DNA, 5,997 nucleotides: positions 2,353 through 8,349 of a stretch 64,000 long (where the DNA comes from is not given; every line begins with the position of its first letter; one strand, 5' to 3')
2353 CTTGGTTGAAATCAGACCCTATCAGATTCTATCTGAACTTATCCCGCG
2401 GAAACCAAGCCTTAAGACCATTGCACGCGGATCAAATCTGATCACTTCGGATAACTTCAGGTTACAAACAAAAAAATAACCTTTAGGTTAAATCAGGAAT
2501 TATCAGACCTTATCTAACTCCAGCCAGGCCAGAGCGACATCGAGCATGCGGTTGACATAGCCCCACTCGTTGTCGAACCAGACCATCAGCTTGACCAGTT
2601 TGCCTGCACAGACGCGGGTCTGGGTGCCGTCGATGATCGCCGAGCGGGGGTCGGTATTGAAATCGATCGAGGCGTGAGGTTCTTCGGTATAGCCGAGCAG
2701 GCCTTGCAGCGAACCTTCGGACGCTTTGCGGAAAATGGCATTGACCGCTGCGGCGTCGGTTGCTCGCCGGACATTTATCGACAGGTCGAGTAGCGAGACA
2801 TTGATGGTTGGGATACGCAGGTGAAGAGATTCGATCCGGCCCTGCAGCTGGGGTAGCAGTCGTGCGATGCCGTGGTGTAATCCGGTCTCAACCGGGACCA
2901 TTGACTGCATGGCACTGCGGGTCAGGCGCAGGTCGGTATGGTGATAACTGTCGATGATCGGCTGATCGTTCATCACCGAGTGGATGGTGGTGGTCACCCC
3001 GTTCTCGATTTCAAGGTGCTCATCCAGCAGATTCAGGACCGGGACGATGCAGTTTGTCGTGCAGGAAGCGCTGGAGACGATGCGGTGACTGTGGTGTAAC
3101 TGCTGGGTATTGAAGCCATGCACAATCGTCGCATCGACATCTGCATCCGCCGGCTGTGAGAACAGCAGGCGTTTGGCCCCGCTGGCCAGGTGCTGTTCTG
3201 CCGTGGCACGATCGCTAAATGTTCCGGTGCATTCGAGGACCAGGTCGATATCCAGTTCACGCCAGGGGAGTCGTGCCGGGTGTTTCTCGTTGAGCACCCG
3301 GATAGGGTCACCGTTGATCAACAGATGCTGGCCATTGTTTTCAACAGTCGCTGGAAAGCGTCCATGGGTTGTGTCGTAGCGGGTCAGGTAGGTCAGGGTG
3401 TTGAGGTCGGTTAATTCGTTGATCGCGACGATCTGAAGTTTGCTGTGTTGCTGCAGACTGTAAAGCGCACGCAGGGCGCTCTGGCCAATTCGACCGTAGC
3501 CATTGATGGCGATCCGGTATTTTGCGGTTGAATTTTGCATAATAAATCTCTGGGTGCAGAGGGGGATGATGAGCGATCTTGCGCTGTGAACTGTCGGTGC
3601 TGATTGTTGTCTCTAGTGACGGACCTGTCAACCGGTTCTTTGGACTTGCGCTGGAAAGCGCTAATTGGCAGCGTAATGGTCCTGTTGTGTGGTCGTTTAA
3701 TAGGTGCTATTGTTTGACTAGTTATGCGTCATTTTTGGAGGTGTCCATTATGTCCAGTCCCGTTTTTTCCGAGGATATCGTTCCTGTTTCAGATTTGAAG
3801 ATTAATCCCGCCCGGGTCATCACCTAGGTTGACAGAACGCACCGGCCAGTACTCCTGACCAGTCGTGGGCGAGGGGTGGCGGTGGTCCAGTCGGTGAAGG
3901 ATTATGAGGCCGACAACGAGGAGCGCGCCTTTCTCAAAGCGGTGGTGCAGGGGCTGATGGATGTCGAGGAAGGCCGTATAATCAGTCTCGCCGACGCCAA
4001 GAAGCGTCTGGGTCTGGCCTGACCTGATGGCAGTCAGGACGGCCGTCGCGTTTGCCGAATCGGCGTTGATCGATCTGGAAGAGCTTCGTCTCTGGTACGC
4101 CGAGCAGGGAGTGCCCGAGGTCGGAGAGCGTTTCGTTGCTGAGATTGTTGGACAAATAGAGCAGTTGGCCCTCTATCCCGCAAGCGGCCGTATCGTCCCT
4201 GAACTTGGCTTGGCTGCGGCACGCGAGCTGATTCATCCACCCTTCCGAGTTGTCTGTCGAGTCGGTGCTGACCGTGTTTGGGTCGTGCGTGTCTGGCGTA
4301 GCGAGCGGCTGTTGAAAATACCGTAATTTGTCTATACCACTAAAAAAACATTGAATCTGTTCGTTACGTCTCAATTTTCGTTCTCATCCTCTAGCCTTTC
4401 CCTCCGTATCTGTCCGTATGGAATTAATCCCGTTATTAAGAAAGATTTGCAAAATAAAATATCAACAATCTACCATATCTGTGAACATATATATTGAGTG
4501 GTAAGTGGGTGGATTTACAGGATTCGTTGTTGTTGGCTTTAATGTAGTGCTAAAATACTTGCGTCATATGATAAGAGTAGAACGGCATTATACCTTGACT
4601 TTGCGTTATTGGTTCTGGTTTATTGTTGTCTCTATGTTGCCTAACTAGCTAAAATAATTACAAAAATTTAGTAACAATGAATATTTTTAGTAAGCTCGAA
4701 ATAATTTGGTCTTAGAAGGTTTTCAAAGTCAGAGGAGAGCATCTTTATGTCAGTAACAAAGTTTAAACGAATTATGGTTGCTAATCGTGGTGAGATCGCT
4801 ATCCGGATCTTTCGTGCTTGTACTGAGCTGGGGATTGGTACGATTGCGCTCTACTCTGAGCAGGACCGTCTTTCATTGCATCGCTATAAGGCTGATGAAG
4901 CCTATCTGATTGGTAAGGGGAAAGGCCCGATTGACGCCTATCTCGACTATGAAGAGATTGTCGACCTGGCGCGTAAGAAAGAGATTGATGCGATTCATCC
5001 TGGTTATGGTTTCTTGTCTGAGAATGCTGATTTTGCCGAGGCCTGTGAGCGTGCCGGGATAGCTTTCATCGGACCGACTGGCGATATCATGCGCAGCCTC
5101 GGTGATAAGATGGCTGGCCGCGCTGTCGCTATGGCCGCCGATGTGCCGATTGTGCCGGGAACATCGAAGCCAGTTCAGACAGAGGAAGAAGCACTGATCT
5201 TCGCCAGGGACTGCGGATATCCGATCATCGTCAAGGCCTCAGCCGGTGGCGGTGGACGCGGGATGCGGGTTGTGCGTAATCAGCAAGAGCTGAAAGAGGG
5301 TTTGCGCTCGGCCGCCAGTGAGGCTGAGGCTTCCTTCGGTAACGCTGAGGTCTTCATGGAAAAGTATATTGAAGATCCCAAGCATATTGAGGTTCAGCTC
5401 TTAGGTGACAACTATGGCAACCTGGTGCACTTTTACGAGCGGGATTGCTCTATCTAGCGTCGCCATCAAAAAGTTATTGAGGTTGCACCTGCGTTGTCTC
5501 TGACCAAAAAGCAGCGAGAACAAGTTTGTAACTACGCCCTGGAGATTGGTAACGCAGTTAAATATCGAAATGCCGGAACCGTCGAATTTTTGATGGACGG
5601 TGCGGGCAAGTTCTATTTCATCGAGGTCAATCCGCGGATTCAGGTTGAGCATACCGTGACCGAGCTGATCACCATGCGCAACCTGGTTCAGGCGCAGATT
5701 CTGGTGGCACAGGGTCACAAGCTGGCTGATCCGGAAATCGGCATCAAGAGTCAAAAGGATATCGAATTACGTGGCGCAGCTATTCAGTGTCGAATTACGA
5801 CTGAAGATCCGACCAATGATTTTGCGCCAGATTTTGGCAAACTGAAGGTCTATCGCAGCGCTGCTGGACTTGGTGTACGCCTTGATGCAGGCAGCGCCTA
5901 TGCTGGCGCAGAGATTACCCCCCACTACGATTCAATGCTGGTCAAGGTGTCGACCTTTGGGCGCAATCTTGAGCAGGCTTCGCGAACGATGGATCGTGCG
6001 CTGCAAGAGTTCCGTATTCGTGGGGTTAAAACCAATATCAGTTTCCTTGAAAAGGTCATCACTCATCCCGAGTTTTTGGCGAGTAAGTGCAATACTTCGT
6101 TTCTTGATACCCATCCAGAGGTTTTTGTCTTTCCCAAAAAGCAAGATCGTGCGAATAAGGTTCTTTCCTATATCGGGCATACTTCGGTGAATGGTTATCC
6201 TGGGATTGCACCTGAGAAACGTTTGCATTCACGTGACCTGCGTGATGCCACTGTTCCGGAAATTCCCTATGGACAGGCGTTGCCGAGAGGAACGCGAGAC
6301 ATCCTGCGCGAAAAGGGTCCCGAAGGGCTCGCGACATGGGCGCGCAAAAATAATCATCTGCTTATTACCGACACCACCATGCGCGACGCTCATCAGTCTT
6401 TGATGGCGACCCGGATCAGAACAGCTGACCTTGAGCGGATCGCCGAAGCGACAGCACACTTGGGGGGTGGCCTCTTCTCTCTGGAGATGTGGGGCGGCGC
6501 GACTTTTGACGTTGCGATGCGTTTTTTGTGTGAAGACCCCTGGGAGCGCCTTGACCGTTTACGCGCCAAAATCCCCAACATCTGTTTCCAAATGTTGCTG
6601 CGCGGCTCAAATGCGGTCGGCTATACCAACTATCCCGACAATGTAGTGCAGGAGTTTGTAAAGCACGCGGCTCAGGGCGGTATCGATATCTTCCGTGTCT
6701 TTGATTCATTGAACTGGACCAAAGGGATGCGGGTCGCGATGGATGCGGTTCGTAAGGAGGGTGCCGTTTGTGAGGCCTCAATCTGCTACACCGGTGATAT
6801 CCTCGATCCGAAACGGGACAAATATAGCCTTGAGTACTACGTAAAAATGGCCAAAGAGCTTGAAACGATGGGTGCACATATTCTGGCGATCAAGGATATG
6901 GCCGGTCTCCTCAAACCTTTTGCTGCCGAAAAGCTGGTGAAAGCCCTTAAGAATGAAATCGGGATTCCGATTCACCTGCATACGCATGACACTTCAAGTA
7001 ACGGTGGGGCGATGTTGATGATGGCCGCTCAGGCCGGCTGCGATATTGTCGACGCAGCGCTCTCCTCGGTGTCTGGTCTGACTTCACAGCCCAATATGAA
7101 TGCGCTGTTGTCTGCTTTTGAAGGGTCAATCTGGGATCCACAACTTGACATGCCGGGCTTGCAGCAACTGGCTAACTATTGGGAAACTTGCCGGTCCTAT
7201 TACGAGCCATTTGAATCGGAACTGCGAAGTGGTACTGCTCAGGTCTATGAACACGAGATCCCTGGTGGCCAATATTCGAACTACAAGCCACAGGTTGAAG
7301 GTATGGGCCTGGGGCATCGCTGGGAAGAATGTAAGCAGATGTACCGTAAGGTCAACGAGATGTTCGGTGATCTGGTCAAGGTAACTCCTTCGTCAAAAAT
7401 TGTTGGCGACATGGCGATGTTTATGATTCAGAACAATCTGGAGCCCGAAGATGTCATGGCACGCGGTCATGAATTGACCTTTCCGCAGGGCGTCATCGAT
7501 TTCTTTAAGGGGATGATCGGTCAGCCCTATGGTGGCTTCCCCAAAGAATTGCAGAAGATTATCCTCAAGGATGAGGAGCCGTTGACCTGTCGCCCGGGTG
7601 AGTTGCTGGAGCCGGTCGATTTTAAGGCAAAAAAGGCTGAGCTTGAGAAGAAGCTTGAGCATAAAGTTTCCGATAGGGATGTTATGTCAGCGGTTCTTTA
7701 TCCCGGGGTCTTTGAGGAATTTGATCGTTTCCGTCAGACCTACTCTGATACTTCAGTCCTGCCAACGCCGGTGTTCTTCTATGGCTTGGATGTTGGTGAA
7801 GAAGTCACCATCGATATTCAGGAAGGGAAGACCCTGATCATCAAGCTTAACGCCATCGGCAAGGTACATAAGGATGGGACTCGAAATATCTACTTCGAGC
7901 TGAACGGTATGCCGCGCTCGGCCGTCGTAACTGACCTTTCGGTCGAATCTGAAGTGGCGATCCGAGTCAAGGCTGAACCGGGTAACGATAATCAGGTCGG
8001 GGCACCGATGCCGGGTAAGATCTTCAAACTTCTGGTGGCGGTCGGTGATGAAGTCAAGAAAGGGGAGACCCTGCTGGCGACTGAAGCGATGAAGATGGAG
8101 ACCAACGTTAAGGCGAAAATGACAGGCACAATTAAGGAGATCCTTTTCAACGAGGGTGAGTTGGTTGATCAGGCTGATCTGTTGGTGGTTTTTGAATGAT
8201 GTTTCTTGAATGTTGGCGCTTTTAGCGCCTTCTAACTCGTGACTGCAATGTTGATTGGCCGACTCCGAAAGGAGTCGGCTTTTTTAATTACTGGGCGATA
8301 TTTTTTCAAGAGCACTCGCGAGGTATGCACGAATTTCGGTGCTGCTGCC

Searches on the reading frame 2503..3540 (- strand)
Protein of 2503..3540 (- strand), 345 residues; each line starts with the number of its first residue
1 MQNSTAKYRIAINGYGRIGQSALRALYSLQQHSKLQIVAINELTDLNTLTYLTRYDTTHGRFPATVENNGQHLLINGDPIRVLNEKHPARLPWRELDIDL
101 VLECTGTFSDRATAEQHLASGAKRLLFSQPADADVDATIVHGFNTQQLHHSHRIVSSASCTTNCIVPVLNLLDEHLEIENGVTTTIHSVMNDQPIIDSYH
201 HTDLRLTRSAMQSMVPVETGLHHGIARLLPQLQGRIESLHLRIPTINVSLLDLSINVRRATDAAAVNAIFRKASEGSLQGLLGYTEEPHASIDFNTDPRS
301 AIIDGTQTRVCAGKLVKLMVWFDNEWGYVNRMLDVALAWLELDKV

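Call 36: search_protein_families(library=ncbifam, proteins=[window:2503-3540:-], max_evalue=1e-10)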
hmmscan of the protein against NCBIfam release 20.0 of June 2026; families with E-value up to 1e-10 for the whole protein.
window:2503-3540:- (345 aa): 9 families
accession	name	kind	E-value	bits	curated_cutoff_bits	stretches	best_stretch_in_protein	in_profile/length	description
TIGR01532.1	E4PD_g-proteo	equivalog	7.4e-145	482.3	530.55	1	9-334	1-325/325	erythrose-4-phosphate dehydrogenase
NF010058.0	PRK13535.1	equivalog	5.7e-142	472.8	539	1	9-339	4-333/339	erythrose-4-phosphate dehydrogenase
NF005830.0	PRK07729.1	equivalog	1.9e-108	362.4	546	1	7-336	2-327/343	glyceraldehyde-3-phosphate dehydrogenase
TIGR01534.1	GAPDH-I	equivalog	3.7e-106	355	367.2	1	9-334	1-330/330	type I glyceraldehyde-3-phosphate dehydrogenase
NF033735.1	G3PDH_Arsen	exception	1.4e-94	317.2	450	1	10-336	1-323/323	ArsJ-associated glyceraldehyde-3-phosphate dehydrogenase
NF005641.0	PRK07403.1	equivalog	3.8e-89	299.2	616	1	9-336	3-329/337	type I glyceraldehyde-3-phosphate dehydrogenase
NF006512.0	PRK08955.1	equivalog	1.5e-85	287.5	563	1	9-336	4-327/334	glyceraldehyde-3-phosphate dehydrogenase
NF011954.0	PRK15425.1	equivalog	2.8e-80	269.9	662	1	9-335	4-325/331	glyceraldehyde-3-phosphate dehydrogenase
NF006139.0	PRK08289.1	equivalog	3.7e-69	233.6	431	1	6-336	127-466/480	glyceraldehyde-3-phosphate dehydrogenase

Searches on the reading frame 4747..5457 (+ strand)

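Call 36: search_protein_families(library=ncbifam, proteins=[window:4747-5457:+], max_evalue=1e-10)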
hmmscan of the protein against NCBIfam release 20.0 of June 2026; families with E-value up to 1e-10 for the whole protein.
window:4747-5457:+ (236 aa): 13 families
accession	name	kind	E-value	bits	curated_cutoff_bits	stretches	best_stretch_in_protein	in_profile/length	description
NF009554.0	PRK12999.1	equivalog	1.1e-115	387.7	965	1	4-236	3-235/1147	pyruvate carboxylase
TIGR01235.1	pyruv_carbox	equivalog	1.4e-109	367.2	1114.45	1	8-236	1-231/1143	pyruvate carboxylase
NF006367.0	PRK08591.1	subfamily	1.4e-94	317.4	597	1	6-236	2-231/451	acetyl-CoA carboxylase biotin carboxylase subunit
NF006406.0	PRK08654.1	equivalog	3.3e-94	316.2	739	1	6-236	2-231/499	acetyl-CoA carboxylase biotin carboxylase subunit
NF005525.0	PRK07178.1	equivalog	1.8e-91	307.1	768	1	6-236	2-230/471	acetyl-CoA carboxylase biotin carboxylase subunit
TIGR00514.1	accC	equivalog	7e-91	305.3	626.5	1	6-236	2-231/449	acetyl-CoA carboxylase biotin carboxylase subunit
NF004085.0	PRK05586.1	equivalog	3.6e-86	289.8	723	1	6-236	2-231/448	acetyl-CoA carboxylase biotin carboxylase subunit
NF006287.0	PRK08463.1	equivalog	6.6e-86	289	775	1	6-236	2-231/479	acetyl-CoA carboxylase subunit A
NF009471.0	PRK12833.1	equivalog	5.2e-83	279.1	686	1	5-236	4-233/467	acetyl-CoA carboxylase biotin carboxylase subunit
TIGR02712.1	urea_carbox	equivalog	1.2e-81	274.9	1303.85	1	6-236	1-229/1201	urea carboxylase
NF006286.0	PRK08462.1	equivalog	6.3e-76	256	740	1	5-236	3-233/445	acetyl-CoA carboxylase biotin carboxylase subunit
TIGR01369.1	CPSaseII_lrg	equivalog_domain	5.6e-12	44.1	1027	1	67-222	617-765/1052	carbamoyl-phosphate synthase (glutamine-hydrolyzing) large subunit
NF003671.0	PRK05294.1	equivalog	6.9e-12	43.8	599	1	69-223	616-763/1058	carbamoyl-phosphate synthase large subunit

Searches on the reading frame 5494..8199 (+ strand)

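Call 5: search_protein_families(library=pfam, proteins=[window:5494-8199:+])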
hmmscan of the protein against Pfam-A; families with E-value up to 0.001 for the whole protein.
window:5494-8199:+ (901 aa): 6 families
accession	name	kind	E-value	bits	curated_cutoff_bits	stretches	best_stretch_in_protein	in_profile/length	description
PF02436.23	PYC_OADA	-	1e-82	277.2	27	1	584-784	1-201/201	Conserved carboxylase domain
PF02785.25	Biotin_carb_C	-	6.8e-33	113.4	32.4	1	98-205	1-107/108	Biotin carboxylase C-terminal domain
PF02786.22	CPSase_L_D2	-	1.5e-18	67.5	19.8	1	2-78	132-209/211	Carbamoyl-phosphate synthase L chain, ATP binding domain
PF00364.28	Biotin_lipoyl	-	1.2e-17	63.9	22.1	1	833-899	1-72/73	Biotin-requiring enzyme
PF00682.25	HMGL-like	-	2.9e-13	50.2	29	1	443-560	138-257/260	HMGL-like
PF13375.12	RnfC_N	-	0.00076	19.9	25.6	0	841-883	39-80/101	RnfC Barrel sandwich hybrid domain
